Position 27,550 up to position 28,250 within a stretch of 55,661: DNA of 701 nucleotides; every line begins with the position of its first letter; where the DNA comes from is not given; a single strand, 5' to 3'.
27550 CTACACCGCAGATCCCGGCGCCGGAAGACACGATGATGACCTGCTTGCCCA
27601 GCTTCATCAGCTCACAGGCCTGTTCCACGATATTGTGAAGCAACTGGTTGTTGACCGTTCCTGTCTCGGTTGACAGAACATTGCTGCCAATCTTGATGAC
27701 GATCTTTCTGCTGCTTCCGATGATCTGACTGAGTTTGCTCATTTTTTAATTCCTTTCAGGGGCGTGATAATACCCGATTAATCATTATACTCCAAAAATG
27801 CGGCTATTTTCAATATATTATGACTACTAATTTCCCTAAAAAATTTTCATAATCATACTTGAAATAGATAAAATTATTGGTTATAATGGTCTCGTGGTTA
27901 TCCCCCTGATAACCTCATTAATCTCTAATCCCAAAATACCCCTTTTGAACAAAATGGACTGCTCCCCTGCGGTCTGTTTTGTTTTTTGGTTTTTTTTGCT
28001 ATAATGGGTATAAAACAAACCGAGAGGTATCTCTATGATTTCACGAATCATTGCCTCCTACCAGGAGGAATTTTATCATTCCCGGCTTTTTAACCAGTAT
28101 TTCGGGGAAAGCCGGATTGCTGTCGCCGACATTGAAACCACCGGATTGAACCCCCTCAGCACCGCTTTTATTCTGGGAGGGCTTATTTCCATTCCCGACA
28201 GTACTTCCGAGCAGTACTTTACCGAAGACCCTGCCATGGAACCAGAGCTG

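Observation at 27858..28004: Orphan promoter-to-terminator unit encoding a ~105-nt RNA with four C-rich motifs between proB and the proA operon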

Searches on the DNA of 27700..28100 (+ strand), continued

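Call 25: search_with_rna_model(model_id=R1, sources=[window, L002, L003, L037, L038, L039, L040, L042, L043, L044, L045, L046, L047, L048, L049, L050, L051, L052, L053, L054, L055, L056, L057, L058, L059, L060, L062, L064, L065, L066, L067, L068, L069, L070, L071, L072, L073, L074, L075, L076, L077, L078, L079, L080, L081, L082, L083, L084, L085, L086, L087, L088, L089, L090, L091, L092, L093, L095, L096, L097, L098, L100, L102, L103, L104, L105, L106, L107, L108, L109, L110, L113, L114, L115, L116, L117, L118, L119, L120, L121, L122, L123, L124, L125, L126, L127, L128, L129, L130, L131, L132, L133, L134, L135, L136, L137, L138, L140, L141, L142], max_evalue=0.001, make_alignment=true)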
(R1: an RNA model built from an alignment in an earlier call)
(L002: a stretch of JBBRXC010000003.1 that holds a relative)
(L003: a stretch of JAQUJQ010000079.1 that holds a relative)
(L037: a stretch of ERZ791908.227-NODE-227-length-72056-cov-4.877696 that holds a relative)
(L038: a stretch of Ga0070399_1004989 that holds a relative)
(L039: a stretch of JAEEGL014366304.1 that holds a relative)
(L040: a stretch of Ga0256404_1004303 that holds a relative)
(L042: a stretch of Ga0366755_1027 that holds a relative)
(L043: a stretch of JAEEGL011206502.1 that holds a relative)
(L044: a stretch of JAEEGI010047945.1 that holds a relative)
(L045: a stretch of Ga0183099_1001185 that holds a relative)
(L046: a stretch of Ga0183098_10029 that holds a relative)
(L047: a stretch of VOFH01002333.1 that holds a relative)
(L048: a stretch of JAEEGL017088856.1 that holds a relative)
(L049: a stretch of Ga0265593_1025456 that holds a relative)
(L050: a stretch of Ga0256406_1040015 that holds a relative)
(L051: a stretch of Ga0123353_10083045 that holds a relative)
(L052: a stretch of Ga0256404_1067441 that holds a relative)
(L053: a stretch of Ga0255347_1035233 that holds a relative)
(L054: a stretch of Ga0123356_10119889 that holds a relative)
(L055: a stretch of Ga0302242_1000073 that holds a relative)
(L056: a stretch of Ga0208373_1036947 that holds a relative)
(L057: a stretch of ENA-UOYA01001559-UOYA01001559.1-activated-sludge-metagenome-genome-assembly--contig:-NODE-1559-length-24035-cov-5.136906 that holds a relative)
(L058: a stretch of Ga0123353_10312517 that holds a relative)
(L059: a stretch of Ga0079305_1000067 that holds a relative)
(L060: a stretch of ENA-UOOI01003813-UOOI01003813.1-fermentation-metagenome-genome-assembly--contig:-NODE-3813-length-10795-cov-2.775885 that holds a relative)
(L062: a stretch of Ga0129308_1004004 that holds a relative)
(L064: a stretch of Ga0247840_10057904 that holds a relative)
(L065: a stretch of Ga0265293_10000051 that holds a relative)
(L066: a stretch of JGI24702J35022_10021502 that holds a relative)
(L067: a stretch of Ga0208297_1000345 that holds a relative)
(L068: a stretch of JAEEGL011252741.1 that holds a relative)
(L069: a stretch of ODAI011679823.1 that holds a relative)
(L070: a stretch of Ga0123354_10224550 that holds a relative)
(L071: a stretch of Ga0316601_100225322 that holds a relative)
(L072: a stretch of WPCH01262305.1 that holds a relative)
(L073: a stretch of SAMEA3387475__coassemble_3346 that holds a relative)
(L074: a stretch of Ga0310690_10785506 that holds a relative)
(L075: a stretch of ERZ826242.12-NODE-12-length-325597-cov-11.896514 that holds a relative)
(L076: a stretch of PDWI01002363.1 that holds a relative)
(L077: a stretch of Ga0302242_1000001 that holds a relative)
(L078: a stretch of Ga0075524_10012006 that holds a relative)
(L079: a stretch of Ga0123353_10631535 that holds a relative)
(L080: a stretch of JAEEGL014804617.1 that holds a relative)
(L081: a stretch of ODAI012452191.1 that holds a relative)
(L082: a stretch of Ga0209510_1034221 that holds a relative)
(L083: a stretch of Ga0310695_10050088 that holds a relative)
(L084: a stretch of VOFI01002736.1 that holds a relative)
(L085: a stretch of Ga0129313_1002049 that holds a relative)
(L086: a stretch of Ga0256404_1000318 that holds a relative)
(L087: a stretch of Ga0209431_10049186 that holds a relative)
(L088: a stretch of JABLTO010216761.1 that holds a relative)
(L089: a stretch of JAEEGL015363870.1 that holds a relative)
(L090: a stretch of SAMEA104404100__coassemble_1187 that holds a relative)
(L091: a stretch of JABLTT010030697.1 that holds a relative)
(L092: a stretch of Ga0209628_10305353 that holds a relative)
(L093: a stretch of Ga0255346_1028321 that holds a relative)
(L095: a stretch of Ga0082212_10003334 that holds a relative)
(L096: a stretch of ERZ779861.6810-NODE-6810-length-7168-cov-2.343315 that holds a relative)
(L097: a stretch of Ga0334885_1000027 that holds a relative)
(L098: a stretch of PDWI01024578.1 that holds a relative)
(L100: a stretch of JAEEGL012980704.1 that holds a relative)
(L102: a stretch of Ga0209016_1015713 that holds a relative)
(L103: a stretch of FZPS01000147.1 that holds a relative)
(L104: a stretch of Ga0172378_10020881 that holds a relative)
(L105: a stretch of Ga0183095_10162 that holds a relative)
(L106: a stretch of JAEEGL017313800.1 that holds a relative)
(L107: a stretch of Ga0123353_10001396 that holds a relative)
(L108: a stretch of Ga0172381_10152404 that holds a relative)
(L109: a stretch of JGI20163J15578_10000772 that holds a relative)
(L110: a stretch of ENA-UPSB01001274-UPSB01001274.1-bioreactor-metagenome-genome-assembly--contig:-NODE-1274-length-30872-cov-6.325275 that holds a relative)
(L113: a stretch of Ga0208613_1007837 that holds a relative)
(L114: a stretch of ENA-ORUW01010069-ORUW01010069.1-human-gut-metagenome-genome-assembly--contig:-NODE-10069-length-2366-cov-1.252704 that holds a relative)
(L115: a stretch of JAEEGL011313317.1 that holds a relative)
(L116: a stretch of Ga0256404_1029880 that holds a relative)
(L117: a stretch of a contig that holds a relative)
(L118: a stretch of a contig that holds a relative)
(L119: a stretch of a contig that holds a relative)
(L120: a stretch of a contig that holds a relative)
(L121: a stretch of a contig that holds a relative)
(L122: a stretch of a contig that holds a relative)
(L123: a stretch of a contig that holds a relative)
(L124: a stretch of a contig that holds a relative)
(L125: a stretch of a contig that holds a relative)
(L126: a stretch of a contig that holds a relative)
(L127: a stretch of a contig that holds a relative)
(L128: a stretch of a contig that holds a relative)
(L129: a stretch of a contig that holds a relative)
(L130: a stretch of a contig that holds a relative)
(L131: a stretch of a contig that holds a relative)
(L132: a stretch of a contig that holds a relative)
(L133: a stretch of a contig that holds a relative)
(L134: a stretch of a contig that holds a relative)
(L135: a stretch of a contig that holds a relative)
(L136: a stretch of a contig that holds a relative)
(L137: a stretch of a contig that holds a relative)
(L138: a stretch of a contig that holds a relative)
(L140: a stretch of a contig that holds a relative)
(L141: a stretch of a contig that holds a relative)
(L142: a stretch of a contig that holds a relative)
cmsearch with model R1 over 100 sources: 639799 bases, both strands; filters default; matches with E-value up to 0.001: 97.
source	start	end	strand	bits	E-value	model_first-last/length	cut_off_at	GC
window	27890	28000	+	135.5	1.4e-24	1-110/110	no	0.41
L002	3836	3945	+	134.8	1.9e-24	1-110/110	no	0.35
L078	1053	1164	+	125.7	1.4e-22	1-110/110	no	0.36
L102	2485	2593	-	125.2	1.8e-22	1-110/110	no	0.38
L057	1177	1285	-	125.2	1.8e-22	1-110/110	no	0.38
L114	2103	2211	+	124.1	3e-22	1-110/110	no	0.4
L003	3357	3465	+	124.1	3e-22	1-110/110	no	0.4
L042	539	647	+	121.9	8.2e-22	1-110/110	no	0.39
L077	1457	1565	+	120.7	1.5e-21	1-110/110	no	0.38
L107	600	708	+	120.4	1.7e-21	1-110/110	no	0.41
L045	4263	4371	-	120.3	1.8e-21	1-110/110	no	0.39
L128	1053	1161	+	119.3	2.8e-21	1-110/110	no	0.36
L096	328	436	+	119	3.3e-21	1-110/110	no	0.42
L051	2543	2651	-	118.9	3.4e-21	1-110/110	no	0.4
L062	2665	2773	+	118.6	3.9e-21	1-110/110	no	0.39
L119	6955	7063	-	117.6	6.4e-21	1-110/110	no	0.42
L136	3196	3304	-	117.5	6.6e-21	1-110/110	no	0.4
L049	520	627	+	117.5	6.7e-21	1-110/110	no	0.38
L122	10082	10187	+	117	8.2e-21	1-110/110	no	0.4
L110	3449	3557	-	116.5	1.1e-20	1-110/110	no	0.42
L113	2367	2474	-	116.3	1.2e-20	1-110/110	no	0.38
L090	1106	1214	-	115.9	1.4e-20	1-110/110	no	0.41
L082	11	119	+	114.9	2.2e-20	1-110/110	no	0.4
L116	3408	3516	+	114.1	3.3e-20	1-110/110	no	0.43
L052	1788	1896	+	114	3.5e-20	1-110/110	no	0.42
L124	1147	1255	-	113.8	3.7e-20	1-110/110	no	0.41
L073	5556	5664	-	113.8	3.8e-20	1-110/110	no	0.39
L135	1932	2038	-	113.2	5.1e-20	1-110/110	no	0.36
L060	5429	5537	+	113.1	5.3e-20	1-110/110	no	0.39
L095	1536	1644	+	112.3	7.5e-20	1-110/110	no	0.39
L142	1034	1142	+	112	8.8e-20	1-110/110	no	0.39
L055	9814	9922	-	111.7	1e-19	1-110/110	no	0.42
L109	11318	11426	+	111.1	1.4e-19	1-110/110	no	0.43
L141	3116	3222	+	110.9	1.5e-19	1-110/110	no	0.36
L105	3147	3255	-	110.9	1.5e-19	1-110/110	no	0.4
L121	2607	2715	-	109.6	2.7e-19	1-110/110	no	0.39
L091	259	367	+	109.1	3.4e-19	1-110/110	no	0.41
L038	4643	4751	-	109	3.6e-19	1-110/110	no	0.4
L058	1113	1221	-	108.9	3.8e-19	1-110/110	no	0.38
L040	2933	3041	+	108.1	5.5e-19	1-110/110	no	0.41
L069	2449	2557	+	107.9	6e-19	1-110/110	no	0.4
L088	210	320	-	107.1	8.9e-19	1-110/110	no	0.37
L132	1575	1683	-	106.1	1.4e-18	1-110/110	no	0.39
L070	1294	1401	+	105.5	1.9e-18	1-110/110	no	0.35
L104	1360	1468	-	104.9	2.4e-18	1-110/110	no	0.39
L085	2390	2498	+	104.6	2.8e-18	1-110/110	no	0.44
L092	1371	1479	+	104.6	2.9e-18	1-110/110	no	0.39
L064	2310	2417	+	103.8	4.1e-18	1-110/110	no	0.38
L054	464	572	-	102.1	9.2e-18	1-110/110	no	0.46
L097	3088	3194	+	100.9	1.6e-17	1-110/110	no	0.38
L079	233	341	+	100.6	1.8e-17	1-110/110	no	0.48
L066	3152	3260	-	100.6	1.9e-17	1-110/110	no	0.41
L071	1117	1222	+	100.2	2.3e-17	1-110/110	no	0.4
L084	3786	3893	+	99.3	3.5e-17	1-110/110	no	0.39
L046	662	768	+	97.6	7.8e-17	1-110/110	no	0.36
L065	1841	1948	-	97.3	8.9e-17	1-110/110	no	0.37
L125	855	963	-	97.1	9.9e-17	1-110/110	no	0.44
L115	1924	2032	+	95.8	1.8e-16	1-110/110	no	0.46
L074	44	153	-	95.4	2.1e-16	1-110/110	no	0.4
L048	2957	3065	+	95.3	2.2e-16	1-110/110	no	0.41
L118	1890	1998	-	95.1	2.4e-16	1-110/110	no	0.47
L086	1171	1280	+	94.5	3.3e-16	1-110/110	no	0.48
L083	753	860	+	94.4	3.5e-16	1-110/110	no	0.41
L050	1640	1748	+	92.9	6.9e-16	1-110/110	no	0.46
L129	36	142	-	92.9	7.1e-16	1-110/110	no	0.37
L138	168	278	-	92.6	8e-16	1-110/110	no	0.4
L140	3013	3121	+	92.6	8.1e-16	1-110/110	no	0.46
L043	985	1093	-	92.1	1e-15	1-110/110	no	0.5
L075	4991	5097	+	91.8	1.2e-15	1-110/110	no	0.44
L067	10781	10889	-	91.4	1.4e-15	1-110/110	no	0.44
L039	6279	6387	-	88.6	5.2e-15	1-110/110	no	0.43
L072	1779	1885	-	87.9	7.4e-15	1-110/110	no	0.42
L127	2175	2285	-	87.5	9e-15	1-110/110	no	0.45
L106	1550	1660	-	87.4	9.2e-15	1-110/110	no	0.47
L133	2723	2823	-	87.1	1.1e-14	1-110/110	no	0.31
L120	3007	3115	-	84.7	3.3e-14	1-110/110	no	0.36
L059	2226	2335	+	83.9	4.7e-14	1-110/110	no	0.48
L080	9329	9430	+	83.2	6.6e-14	1-110/110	no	0.35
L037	12967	13067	-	82.5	9.2e-14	1-110/110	no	0.43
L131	188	294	+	82.1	1.1e-13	1-110/110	no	0.42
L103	1780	1887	+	82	1.2e-13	1-110/110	no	0.48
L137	8034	8149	-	79.3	4.2e-13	1-110/110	no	0.41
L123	1099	1207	-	78.1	7.5e-13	1-110/110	no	0.38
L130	55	162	-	76.5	1.5e-12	1-110/110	no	0.45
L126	7834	7945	+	75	3.1e-12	1-110/110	no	0.38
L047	1929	2035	-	74.9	3.3e-12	1-110/110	no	0.44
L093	2224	2331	-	74.9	3.3e-12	1-110/110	no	0.47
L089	11510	11617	-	73.3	6.9e-12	1-110/110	no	0.41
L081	5397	5499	+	69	5.2e-11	1-110/110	no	0.43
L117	11255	11360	-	69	5.3e-11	1-110/110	no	0.39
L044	2584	2686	+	68.8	5.7e-11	1-110/110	no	0.42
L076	8266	8372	+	59.4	4.9e-09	1-110/110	no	0.32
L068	4023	4110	+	56.2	2.2e-08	1-110/110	no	0.35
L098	999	1103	-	54.7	4.4e-08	1-110/110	no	0.32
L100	540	599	-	49.6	4.8e-07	32-94/110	no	0.37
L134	1644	1704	-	44.7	4.9e-06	31-94/110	no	0.39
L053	2667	2754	+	34.5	0.0006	1-110/110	no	0.47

Alignment A2: 97 matches aligned to the model, 151 columns, each read 5' to 3' on its own strand. Consensus structure (alignment columns), stored with it:
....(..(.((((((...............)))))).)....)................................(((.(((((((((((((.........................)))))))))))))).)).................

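Call 36: search_with_rna_model(model_id=R1, source=L157, max_evalue=1)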
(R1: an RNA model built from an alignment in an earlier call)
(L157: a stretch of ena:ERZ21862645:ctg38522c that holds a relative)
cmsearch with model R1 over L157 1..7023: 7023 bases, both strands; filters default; matches with E-value up to 1: 3.
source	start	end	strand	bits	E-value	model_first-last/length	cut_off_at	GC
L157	2855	2963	+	127.8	5.8e-25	1-110/110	no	0.39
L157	2894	3012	-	22.4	0.0019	1-110/110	no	0.31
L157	2686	2748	+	10.9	0.41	1-110/110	no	0.27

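Call 43: search_with_rna_model(model_id=R1, sources=[L158, L159, L160, L161, L162], max_evalue=0.01, show_alignments=5)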
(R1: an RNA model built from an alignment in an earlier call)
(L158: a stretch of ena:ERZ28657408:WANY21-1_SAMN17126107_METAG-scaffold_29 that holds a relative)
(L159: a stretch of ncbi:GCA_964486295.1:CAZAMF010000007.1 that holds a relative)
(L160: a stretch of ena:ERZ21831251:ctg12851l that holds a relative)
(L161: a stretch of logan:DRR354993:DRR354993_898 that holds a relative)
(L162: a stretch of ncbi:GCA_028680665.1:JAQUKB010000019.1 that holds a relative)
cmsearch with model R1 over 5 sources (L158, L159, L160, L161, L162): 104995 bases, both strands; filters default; matches with E-value up to 0.01: 6.
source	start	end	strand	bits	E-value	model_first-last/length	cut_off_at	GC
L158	9663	9771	+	123.7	5.9e-23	1-110/110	no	0.37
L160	8866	8973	+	122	1.3e-22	1-110/110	no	0.38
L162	9833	9941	+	118.3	7.6e-22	1-110/110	no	0.4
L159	9880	9988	+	114.5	4.5e-21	1-110/110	no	0.4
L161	9839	9939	+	83.5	9.6e-15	1-110/110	no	0.38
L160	8905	9012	-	27.3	0.0028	1-110/110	no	0.31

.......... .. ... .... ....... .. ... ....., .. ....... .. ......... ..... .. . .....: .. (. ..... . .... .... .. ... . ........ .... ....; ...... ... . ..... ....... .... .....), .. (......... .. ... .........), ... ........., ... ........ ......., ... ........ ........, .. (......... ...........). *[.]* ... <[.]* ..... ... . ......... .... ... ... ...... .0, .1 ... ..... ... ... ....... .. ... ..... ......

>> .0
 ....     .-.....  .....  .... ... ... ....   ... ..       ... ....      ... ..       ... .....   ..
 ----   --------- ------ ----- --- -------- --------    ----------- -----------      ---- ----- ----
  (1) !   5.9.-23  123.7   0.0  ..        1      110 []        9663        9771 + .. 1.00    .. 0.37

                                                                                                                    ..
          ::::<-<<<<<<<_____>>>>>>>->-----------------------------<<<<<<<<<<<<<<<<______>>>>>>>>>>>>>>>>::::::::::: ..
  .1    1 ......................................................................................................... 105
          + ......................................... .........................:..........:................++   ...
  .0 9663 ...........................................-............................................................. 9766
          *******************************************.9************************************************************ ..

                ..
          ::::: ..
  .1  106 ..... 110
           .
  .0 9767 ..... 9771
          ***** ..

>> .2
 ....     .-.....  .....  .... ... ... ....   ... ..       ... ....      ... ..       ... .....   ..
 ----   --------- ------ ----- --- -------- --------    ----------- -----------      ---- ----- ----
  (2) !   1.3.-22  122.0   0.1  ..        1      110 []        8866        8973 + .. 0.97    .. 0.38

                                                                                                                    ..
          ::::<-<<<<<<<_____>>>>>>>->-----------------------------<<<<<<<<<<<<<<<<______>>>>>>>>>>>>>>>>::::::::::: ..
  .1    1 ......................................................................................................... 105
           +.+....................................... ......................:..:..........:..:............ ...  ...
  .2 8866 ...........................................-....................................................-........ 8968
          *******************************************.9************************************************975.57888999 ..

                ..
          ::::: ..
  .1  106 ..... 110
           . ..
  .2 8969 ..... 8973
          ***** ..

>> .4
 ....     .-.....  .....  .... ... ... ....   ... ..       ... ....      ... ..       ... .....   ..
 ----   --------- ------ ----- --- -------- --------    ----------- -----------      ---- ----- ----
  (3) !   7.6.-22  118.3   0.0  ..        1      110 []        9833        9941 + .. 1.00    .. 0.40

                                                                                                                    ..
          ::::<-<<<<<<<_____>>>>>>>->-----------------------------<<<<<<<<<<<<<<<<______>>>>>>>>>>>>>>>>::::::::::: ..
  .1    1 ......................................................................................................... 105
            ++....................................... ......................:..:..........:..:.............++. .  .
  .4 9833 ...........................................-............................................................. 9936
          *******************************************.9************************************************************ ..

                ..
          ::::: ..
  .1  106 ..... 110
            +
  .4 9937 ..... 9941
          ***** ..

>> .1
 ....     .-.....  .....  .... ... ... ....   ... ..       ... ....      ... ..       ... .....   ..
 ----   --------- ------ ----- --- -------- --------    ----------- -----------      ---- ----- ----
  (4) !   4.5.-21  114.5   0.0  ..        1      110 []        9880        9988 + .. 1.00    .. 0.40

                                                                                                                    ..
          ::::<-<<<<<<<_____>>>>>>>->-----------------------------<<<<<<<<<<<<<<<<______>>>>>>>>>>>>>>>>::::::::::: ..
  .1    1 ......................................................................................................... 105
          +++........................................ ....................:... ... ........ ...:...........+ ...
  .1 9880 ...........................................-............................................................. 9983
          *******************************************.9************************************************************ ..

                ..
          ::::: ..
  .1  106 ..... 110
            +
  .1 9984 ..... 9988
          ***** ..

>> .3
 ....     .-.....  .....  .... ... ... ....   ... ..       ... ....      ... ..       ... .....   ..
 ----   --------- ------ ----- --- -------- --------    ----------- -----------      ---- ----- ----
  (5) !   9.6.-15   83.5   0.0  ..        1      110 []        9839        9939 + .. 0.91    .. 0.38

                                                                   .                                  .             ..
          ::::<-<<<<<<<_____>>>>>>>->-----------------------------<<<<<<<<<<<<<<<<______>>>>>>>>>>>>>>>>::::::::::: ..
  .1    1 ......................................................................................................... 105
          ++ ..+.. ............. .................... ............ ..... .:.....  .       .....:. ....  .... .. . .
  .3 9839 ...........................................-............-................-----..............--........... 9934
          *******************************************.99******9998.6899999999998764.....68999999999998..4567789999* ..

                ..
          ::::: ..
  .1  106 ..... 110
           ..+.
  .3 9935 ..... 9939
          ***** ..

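Call 56: search_rna_families(source=window, start=27885, end=28000, threshold=evalue, max_evalue=10, show_alignments=2)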
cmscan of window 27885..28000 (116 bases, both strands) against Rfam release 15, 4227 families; matches with E-value up to 10: 8.
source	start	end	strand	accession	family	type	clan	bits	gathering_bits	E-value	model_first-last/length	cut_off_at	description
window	27909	27989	+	RF00616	LhrC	Gene; sRNA;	CL00114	19.9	110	0.39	1-111/111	no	Listeria LhrC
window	27915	27951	+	RF01368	CRISPR-DR55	Gene; CRISPR;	-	15.5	41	7.4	1-37/37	no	CRISPR RNA direct repeat element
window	27935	27995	-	RF01098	RF_site9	Cis-reg; frameshift_element;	-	14.5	70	2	1-50/50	no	Gag/pro ribosomal frameshift site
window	27950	27985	+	RF02499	Atu_C4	Gene; sRNA;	-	13.4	80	1.7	31-67/70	no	Rhizobiales sRNA Atu_C4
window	27923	27968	-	RF04072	mir-7386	Gene; miRNA;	-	13.4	44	3.6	1-59/59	no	mir-7386 microRNA precursor family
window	27911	27983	+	RF02631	Hrs13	Gene; sRNA;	-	11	52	1.9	1-82/82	no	Hfq-regulated sRNA 13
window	27916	27966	-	RF02168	PVT1_5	Gene; lncRNA;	-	10.9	60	7.9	78-133/133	no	Pvt1 oncogene conserved region 5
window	27934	28000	+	RF02799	CssrB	Gene; sRNA;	-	9.6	76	5.9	1-69/180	3'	Chromosome-encoded Shigella sRNA B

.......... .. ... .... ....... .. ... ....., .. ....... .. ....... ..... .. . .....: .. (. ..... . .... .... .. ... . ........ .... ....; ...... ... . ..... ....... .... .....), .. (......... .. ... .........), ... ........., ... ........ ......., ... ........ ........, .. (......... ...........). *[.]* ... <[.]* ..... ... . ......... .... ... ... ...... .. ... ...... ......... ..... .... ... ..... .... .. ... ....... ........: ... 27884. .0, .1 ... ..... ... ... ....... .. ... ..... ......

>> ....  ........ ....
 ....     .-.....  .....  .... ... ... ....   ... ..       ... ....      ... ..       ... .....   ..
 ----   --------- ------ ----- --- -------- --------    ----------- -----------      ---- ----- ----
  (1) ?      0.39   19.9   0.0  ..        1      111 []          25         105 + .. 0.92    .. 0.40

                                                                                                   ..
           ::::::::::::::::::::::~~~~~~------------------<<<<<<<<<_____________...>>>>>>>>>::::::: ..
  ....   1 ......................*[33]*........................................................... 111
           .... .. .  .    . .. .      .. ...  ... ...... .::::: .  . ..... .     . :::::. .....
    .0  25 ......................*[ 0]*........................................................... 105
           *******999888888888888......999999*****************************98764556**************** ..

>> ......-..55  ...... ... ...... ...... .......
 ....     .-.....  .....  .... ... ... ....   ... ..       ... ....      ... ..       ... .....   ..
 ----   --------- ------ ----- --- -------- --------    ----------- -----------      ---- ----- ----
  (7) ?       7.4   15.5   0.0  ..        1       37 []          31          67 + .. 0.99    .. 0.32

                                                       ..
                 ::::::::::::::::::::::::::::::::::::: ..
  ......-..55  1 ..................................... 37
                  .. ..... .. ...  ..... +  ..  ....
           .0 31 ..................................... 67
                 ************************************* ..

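Call 62: build_rna_model(alignment_id=A2)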
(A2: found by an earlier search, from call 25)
Model R2 built from alignment A2 (97 sequences, 151 columns); structure: stored with the alignment.
model positions 109; base pairs 24; branch points 1; effective number of sequences 1.94; information 0.59 bits per position. Calibrated on 0.2 Mb of random sequence (short: E-values are rough).
structure used (alignment columns):
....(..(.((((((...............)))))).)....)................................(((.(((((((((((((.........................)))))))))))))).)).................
